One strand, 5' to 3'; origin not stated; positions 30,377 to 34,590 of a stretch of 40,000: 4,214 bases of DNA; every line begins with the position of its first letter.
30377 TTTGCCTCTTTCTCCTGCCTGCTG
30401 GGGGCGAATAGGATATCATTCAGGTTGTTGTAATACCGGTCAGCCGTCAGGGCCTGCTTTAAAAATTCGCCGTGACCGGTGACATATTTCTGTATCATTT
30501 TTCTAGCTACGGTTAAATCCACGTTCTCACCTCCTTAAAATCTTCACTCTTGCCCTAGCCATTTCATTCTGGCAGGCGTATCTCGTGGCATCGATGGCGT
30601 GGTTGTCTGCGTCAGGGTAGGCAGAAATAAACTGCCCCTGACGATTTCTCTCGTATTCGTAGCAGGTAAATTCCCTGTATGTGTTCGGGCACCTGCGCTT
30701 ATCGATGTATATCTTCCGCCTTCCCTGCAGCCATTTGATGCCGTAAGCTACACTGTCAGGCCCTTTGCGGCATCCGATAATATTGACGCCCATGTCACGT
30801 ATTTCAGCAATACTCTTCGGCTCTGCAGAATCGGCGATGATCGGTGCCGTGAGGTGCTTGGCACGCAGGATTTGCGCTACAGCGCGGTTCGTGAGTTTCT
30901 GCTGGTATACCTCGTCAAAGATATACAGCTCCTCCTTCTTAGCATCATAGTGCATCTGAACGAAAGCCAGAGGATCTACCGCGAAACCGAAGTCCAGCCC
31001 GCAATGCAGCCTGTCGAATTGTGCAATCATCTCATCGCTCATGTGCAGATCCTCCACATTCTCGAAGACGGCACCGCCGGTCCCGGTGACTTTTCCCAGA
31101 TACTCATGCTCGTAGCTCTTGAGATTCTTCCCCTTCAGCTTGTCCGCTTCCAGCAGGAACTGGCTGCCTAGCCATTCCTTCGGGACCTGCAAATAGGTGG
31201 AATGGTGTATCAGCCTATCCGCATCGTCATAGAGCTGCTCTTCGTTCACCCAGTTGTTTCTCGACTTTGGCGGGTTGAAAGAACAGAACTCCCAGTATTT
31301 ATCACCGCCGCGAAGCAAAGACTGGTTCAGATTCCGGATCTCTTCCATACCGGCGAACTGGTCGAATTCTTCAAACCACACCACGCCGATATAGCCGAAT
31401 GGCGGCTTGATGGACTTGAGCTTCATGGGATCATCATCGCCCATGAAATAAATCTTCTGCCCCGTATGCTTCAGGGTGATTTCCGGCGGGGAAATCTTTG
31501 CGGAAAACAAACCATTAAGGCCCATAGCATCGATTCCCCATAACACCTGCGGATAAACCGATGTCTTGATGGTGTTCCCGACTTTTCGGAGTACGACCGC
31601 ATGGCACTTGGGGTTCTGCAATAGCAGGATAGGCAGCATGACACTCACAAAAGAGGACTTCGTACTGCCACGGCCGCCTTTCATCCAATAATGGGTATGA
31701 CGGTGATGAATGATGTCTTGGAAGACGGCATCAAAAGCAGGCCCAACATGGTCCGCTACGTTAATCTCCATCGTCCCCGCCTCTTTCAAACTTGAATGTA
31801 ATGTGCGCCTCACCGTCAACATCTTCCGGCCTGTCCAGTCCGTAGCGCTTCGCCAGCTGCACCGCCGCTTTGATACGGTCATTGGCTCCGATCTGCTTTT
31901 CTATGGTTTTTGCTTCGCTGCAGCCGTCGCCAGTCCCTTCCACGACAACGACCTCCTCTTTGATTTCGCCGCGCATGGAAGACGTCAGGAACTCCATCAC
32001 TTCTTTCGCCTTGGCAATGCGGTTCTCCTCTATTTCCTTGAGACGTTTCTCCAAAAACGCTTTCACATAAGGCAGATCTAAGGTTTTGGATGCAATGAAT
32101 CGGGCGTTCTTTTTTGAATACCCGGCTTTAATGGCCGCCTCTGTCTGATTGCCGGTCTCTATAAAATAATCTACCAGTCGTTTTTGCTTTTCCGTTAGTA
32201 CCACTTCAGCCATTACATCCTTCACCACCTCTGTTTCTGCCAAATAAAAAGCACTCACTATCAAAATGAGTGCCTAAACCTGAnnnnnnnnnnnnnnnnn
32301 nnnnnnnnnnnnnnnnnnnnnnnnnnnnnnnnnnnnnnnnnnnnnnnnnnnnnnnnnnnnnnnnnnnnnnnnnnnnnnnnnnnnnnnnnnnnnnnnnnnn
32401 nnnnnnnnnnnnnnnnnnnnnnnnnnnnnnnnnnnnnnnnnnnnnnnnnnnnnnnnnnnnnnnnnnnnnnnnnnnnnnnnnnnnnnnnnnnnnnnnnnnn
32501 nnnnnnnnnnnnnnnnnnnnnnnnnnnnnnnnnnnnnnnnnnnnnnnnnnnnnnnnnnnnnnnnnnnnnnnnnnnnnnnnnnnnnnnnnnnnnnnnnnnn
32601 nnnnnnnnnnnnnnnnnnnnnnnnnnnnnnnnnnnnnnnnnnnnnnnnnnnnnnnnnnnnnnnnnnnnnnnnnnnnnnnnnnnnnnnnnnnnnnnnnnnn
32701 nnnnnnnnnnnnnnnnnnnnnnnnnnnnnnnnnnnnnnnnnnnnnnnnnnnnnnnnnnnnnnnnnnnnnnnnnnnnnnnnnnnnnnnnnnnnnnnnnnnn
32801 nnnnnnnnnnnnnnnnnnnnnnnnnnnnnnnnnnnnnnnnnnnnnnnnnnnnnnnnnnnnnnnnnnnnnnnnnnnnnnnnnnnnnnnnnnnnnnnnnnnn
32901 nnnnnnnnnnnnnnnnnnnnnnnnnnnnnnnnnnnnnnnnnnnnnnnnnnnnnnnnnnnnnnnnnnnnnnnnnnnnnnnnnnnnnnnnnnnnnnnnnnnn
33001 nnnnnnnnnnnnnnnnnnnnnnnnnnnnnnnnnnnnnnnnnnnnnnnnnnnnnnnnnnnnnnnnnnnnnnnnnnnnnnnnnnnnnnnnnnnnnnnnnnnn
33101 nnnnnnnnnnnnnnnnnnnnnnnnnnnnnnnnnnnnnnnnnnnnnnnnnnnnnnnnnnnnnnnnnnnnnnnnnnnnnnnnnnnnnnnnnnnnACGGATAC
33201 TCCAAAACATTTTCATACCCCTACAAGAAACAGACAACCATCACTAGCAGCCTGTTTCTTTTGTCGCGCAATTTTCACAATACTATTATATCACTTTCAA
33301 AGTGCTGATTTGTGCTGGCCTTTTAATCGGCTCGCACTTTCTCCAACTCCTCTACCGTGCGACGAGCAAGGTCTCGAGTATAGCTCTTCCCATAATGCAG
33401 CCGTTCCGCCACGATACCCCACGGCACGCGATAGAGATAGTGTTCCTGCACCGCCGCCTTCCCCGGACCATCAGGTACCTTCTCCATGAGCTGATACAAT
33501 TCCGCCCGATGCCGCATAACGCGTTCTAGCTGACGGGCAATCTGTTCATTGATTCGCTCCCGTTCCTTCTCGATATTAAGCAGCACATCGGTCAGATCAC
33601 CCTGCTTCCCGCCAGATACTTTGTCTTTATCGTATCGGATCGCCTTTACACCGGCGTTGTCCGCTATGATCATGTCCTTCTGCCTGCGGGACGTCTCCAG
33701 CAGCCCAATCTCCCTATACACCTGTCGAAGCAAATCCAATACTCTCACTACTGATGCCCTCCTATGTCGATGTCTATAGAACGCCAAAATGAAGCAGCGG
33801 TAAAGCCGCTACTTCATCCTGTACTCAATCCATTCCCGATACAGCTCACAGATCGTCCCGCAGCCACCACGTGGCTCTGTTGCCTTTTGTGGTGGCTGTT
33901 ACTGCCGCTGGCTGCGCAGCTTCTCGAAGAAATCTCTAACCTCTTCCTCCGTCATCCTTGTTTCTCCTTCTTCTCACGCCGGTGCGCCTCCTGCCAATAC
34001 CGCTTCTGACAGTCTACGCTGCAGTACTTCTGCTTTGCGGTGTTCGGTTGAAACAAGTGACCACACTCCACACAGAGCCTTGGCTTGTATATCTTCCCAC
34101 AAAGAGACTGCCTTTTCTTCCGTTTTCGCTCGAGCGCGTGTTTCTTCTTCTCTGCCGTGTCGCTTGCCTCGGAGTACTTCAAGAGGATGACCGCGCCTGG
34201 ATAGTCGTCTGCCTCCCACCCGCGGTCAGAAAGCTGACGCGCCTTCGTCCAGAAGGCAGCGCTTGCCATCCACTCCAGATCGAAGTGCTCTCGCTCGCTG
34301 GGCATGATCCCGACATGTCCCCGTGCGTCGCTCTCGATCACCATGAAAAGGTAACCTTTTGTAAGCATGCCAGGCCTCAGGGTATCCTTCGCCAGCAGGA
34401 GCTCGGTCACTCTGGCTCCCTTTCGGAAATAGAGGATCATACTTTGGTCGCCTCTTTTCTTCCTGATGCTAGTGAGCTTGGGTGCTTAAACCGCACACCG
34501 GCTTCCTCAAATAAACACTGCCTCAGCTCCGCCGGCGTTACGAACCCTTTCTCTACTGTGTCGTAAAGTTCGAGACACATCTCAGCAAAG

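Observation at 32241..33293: Self-contained AT-rich moron between the late regulator and terminase genes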

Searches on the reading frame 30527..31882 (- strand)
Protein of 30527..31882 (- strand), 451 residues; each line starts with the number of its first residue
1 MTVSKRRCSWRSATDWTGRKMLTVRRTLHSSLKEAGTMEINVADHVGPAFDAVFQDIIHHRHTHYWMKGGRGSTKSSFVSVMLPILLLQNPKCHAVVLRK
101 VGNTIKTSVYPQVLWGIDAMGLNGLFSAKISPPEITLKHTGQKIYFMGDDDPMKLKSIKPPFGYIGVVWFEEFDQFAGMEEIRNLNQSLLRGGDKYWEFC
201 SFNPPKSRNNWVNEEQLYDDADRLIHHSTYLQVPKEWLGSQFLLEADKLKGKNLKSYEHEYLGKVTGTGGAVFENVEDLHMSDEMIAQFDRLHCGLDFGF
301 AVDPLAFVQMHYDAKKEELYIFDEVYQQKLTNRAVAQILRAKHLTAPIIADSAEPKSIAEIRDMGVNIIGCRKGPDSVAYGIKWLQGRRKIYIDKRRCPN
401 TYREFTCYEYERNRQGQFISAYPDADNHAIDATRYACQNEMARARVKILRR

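Call 4: search_protein_families(library=pfam, proteins=[window:30527-31882:-], max_evalue=1)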
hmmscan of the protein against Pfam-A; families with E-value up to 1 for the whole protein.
window:30527-31882:- (451 aa): 3 families
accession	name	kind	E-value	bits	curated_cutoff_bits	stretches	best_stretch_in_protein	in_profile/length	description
PF04466.19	Terminase_3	-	2.7e-38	132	23.2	1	62-264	2-201/201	Phage terminase large subunit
PF17288.8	Terminase_3C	-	6.5e-24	85.5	26.7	1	297-437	1-153/155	Terminase RNAseH like domain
PF25448.1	DUF7897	-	0.16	10.7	27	1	74-147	303-373/595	Domain of unknown function (DUF7897)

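Call 78: search_dna_similar(query=window:30527-31771:-, collection=phages, mode=protein, max_rows=12)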
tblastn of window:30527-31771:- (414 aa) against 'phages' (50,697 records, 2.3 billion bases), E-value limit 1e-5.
Records with a match: 1321; places in all: 1324; records where one place covers at least 80% of the query: 908.
Best place of each record, by identity: <60% 1321.
By first word of the organism name: Streptococcus 239; Staphylococcus 149; Salmonella 126; Bacteroides 96; Enterococcus 87; Clostridium 63; Bacillus 50; Klebsiella 45; Acinetobacter 43; Listeria 38; and 67 more.
By host as written in the record: - 165; Staphylococcus aureus 39; Clostridium sporogenes ATCC-15579 30; Klebsiella pneumoniae 28; Enterococcus faecalis 27; Acinetobacter baumannii 20; Pseudomonas aeruginosa 19; Listeria monocytogenes 18; and 529 more.
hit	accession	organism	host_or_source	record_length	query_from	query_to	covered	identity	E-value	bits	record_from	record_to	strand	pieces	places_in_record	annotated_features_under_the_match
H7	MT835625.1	Bacteriophage sp.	human fecal samples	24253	2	409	99%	53.5%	2e-142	454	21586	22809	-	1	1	record has no annotation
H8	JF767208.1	Clostridium phage phiCP13O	Clostridium perfringens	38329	2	410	99%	52.4%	8e-142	452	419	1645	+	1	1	phage terminase large subunit | hypothetical protein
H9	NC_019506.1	Clostridium phage phiCP13O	Clostridium perfringens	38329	2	410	99%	52.4%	8e-142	452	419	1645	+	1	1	terminase large subunit | terminase small subunit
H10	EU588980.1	Clostridium phage phiCP39-O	Clostridium perfringens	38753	2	410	99%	52.4%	8e-142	452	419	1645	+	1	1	large terminase | small terminase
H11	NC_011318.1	Clostridium phage phiCP39-O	Clostridium perfringens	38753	2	410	99%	52.4%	8e-142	452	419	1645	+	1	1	terminase large subunit | terminase small subunit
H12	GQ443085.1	Clostridium phage phiCP26F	Clostridium perfringens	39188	2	410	99%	52.4%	8e-142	452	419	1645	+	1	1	phi26F_gp2: phage terminase large subunit | phi26F_gp1: hypothetical protein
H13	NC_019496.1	Clostridium phage phiCP26F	Clostridium perfringens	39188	2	410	99%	52.4%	8e-142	452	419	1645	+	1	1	phi26F_gp2: terminase large subunit | phi26F_gp1: terminase small subunit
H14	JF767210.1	Clostridium phage phiCP9O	Clostridium perfringens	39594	2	410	99%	52.4%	8e-142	452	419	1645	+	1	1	phage terminase large subunit | hypothetical protein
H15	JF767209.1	Clostridium phage phiCP34O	Clostridium perfringens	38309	2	410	99%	52.4%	9e-142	452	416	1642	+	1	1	phage terminase large subunit | hypothetical protein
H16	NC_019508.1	Clostridium phage phiCP34O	Clostridium perfringens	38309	2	410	99%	52.4%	9e-142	452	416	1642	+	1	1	terminase large subunit | terminase small subunit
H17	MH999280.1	Clostridium phage CPD1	Clostridium perfringens 2589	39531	2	410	99%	52.4%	9e-142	452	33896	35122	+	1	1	terminase large subunit | putative small terminase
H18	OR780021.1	Clostridium phage XP41-N3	Clostridium perfringens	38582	2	410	99%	52.4%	1e-141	452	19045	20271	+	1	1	terminase large subunit | small terminase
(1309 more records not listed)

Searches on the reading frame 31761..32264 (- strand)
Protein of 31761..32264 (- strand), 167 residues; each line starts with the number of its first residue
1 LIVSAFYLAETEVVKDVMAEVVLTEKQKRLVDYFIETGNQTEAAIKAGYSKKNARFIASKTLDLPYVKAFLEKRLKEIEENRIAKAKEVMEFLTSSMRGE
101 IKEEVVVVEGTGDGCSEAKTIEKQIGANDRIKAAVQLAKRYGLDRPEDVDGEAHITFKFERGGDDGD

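Call 4: search_protein_families(library=pfam, proteins=[window:31761-32264:-], max_evalue=1)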
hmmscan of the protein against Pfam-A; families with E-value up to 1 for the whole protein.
window:31761-32264:- (167 aa): 5 families
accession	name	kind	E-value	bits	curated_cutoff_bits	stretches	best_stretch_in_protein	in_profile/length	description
PF03592.21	Terminase_2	-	3.3e-35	122.2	26.1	1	23-149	1-135/141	Terminase small subunit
PF18822.6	CdvA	-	0.0068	16.9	30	1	57-104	31-78/123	CdvA-like coiled-coil domain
PF02514.21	CobN-Mg_chel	-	0.013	13.8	24.5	1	15-141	115-242/1090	CobN/Magnesium Chelatase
PF11902.13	DUF3422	-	0.14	11.7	25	1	38-94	245-296/418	Protein of unknown function (DUF3422)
PF07813.17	LTXXQ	-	0.17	13.1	24.3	1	14-87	6-79/100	LTXXQ motif family protein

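Call 6: search_protein_families(library=phrogs, proteins=[window:31761-32264:-], max_evalue=1)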
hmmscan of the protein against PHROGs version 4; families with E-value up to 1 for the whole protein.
window:31761-32264:- (167 aa): 12 families
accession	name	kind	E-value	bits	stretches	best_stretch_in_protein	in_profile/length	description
phrog_51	-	head and packaging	1.9e-37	130.5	1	14-152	80-223/261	terminase small subunit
phrog_17390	-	unknown function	8.6e-19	68.2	1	22-82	2-62/69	-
phrog_2606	-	head and packaging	2.5e-09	37.9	1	13-90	79-157/310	terminase small subunit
phrog_641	-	head and packaging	3.6e-09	38.3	1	22-87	2-67/162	terminase small subunit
phrog_5334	-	head and packaging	5.7e-06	27.6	1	18-148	12-119/162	terminase small subunit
phrog_21070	-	unknown function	0.00017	22.6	1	23-139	78-190/222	-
phrog_1595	-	head and packaging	0.0086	17.2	1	23-103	4-92/164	terminase small subunit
phrog_1025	-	transcription regulation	0.063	14.1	1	8-81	136-211/214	RNA polymerase sigma factor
phrog_4044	-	head and packaging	0.088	13.3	1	10-53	12-55/180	terminase small subunit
phrog_38375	-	unknown function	0.1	13.4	1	8-62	73-127/165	-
phrog_29410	-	unknown function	0.13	13.2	1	34-81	38-85/158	-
phrog_32222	-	unknown function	0.13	12.9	1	22-76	91-145/241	-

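Call 57: find_related_loci(query=window:31761-32213:-, collection=viral_contigs, flank=4000)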
Query window:31761-32213:- (150 aa) in viral_contigs; peptide patterns used: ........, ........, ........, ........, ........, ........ (x = any residue, [..] = any of these).
91 stretches matched a pattern; 89 encode a relative of the query (tblastn E <= 1e-3); the best 80 are kept; 80 distinct loci.
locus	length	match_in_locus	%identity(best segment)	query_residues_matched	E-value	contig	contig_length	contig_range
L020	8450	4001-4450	97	1-150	7e-95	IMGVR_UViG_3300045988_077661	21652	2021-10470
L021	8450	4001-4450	96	1-150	7e-93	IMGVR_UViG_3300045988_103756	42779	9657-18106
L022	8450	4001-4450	95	1-150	9e-93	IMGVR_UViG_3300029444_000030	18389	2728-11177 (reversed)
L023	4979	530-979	95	1-150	9e-93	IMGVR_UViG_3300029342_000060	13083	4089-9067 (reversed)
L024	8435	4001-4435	93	1-145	5e-86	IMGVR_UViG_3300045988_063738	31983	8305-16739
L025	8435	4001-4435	93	1-145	5e-86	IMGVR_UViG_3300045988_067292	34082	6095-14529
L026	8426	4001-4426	93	1-142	6e-85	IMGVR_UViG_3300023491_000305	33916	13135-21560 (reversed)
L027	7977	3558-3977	76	6-145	5e-66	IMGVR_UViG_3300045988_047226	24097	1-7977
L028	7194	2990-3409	79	6-145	6e-56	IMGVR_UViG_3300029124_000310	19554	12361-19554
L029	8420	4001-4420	77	6-145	9e-54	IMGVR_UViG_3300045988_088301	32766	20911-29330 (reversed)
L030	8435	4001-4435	70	6-150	2e-51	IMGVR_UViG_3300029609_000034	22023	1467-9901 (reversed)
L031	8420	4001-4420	70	6-145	1e-48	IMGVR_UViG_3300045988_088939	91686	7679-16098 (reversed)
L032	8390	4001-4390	64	6-134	3e-47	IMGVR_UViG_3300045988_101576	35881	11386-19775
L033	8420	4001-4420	69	6-145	9e-47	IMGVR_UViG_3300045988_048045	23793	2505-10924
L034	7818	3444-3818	58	4-128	5e-43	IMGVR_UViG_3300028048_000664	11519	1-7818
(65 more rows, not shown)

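Call 67: search_protein_families(library=padloc, proteins=[L020:2818-3738:+, L024:3392-3928:+, L024:3205-3369:+, L033:3142-3789:+], max_evalue=0.01)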
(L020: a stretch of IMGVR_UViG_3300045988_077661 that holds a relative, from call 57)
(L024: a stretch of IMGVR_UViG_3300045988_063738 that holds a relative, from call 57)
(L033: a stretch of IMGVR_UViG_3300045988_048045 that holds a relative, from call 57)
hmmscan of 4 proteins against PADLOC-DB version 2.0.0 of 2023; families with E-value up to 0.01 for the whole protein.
L020:2818-3738:+ (306 aa): 0 families

L024:3392-3928:+ (178 aa): 13 families
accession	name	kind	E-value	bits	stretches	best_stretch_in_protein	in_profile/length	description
PDLC00208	KwaA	-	1.8e-37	126.8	1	8-175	4-186/190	Unknown function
PDLC00217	KwaA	-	8.5e-33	111.6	1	7-174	5-189/193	Unknown function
PDLC00213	KwaA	-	3.7e-20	70.3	1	7-141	3-155/197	Unknown function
PDLC00214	KwaA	-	3.5e-14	51.1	1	8-154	4-162/181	Unknown function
PDLC00215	KwaA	-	1.1e-11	42.7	1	9-141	7-155/196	Unknown function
PDLC00221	KwaA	-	1.6e-11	42.5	1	7-140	4-134/173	Unknown function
PDLC00212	KwaA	-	1.3e-10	39.4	1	7-133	9-154/205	Unknown function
PDLC00218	KwaA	-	2.8e-10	38.2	1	5-138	8-140/186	Unknown function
PDLC00219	KwaA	-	3e-10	38.4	1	14-174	11-192/194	Unknown function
PDLC00216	KwaA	-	6.6e-09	34.3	1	7-141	4-135/173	Unknown function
PDLC00220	KwaA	-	1e-08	33.2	1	48-140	66-159/198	Unknown function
PDLC00207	KwaA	-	4.5e-05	21.8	1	45-140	72-168/213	Unknown function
PDLC00211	KwaA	-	0.0024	15.7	1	64-140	90-166/215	Unknown function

L024:3205-3369:+ (54 aa): 4 families
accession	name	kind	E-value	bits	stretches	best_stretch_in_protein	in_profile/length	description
PDLC00231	KwaB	-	1.9e-18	65.1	1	2-53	253-303/305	DUF4868 domain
PDLC00224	KwaB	-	4.5e-14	50.9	1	2-53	250-300/302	DUF4868 domain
PDLC00236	KwaB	-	5.9e-05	20.6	1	19-53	279-312/314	DUF4868 domain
PDLC00229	KwaB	-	0.0008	17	1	4-48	227-271/282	DUF4868 domain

L033:3142-3789:+ (215 aa): 2 families
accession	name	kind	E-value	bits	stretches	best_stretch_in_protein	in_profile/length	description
PDLC03288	MTase_II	-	3.5e-38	129.2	1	52-205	4-164/169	Type II methyltransferase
PDLC03730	oMTase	-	7e-38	128.4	1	52-202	6-152/153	orphan methyltransferase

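Call 68: search_protein_families(library=pfam, proteins=[L020:2818-3738:+, L024:3392-3928:+, L024:3205-3369:+, L033:3142-3789:+], max_evalue=0.01)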
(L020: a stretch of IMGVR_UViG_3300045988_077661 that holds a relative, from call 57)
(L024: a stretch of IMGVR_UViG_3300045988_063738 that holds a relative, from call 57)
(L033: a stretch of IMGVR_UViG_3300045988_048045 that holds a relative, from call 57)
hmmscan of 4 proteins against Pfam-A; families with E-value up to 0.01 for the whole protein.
L020:2818-3738:+ (306 aa): 3 families
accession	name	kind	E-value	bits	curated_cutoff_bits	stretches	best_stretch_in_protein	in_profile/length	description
PF01972.22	SDH_protease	-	1.4e-21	77.2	31.3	1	67-253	82-246/286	ClpP-like SDH-type serine proteinase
PF25145.1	NfeD1b_N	-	7.8e-08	32.6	40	1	69-139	22-93/189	NfeD1b, N-terminal domain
PF00574.28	CLP_protease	-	0.00065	20.1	20.2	1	40-128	9-97/182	Clp protease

L024:3392-3928:+ (178 aa): 0 families

L024:3205-3369:+ (54 aa): 1 family
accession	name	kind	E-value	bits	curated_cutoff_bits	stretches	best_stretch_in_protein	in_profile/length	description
PF16162.10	KwaB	-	0.0014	19.1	26.3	1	3-45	144-185/186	Kiwa protein KwaB-like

L033:3142-3789:+ (215 aa): 0 families

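Call 91: search_protein_families(library=padloc, proteins=[L026:3068-3919:-, L026:2912-3094:+], max_evalue=0.01)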
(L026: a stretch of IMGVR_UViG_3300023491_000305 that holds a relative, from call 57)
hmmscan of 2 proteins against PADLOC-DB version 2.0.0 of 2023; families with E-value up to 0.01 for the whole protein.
L026:3068-3919:- (283 aa): 3 families
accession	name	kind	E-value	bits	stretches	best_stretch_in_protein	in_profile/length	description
PDLC05025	PDC-S47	-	3.9e-46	155.9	1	29-282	20-261/263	-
PDLC05024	PDC-S47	-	4.6e-35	119.4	1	29-282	17-261/265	-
PDLC05026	PDC-S47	-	4.9e-21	73.4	1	73-282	58-254/257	-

L026:2912-3094:+ (60 aa): 0 families

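Call 92: search_protein_families(library=pfam, proteins=[L026:3068-3919:-, L026:2912-3094:+], max_evalue=0.01)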
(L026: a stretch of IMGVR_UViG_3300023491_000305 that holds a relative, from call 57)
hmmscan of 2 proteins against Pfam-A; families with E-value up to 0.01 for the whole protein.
L026:3068-3919:- (283 aa): 1 family
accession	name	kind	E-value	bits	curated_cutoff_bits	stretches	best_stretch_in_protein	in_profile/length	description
PF14337.13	Abi_alpha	-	5.5e-39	134.6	29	1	71-281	8-196/196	Abortive infection alpha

L026:2912-3094:+ (60 aa): 0 families

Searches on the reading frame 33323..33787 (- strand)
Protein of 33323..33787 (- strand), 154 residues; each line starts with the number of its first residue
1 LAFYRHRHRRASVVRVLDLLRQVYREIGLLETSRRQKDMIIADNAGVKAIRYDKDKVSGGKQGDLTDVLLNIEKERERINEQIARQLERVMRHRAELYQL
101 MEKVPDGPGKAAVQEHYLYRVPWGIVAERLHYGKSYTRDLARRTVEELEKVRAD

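Call 4: search_protein_families(library=pfam, proteins=[window:33323-33787:-], max_evalue=1)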
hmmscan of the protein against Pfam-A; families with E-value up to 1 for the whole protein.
window:33323-33787:- (154 aa): 2 families
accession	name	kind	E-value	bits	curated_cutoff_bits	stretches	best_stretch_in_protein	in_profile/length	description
PF07374.17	DUF1492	-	0.0059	17.2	21.5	1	51-146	6-97/100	Protein of unknown function (DUF1492)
PF04793.17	Herpes_BBRF1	-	0.12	11.8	25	1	47-105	60-123/286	BRRF1-like protein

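Call 6: search_protein_families(library=phrogs, proteins=[window:33323-33787:-], max_evalue=1)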
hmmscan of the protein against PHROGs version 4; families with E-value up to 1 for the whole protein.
window:33323-33787:- (154 aa): 6 families
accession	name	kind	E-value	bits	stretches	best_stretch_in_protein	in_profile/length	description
phrog_36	-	transcription regulation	9.8e-08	32.9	1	43-150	89-185/220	transcriptional regulator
phrog_10157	-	unknown function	0.0024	19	1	49-104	45-103/153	-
phrog_33583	-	unknown function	0.037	15.3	1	77-104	60-87/113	-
phrog_13030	-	DNA, RNA and nucleotide metabolism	0.19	12.8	1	137-153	10-26/45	RNA polymerase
phrog_6452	-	unknown function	0.26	11.7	1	50-106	105-160/236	-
phrog_3149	-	unknown function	0.34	12.5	1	64-100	23-59/61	-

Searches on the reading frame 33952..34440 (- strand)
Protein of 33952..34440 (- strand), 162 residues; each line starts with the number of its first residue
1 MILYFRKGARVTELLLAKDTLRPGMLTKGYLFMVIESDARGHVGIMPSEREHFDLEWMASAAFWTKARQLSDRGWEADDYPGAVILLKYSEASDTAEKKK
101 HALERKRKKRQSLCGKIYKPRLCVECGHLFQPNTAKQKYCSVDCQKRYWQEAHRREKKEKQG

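Call 92: search_protein_families(library=pfam, proteins=[window:33952-34440:-], max_evalue=0.01)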
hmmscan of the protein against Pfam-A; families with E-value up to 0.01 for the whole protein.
window:33952-34440:- (162 aa): 3 families
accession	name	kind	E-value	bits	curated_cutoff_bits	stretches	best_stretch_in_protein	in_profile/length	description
PF05766.18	NinG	-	0.0027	18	25.4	1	119-158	5-44/193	Bacteriophage Lambda NinG protein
PF24324.1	MYND_ZMYND11_ZMYD8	-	0.0031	17.8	27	1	138-154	17-32/35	ZMYND11/ZMYD8, MYND zinc finger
PF01753.24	zf-MYND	-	0.0072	16.8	22.7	0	114-156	4-38/39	MYND finger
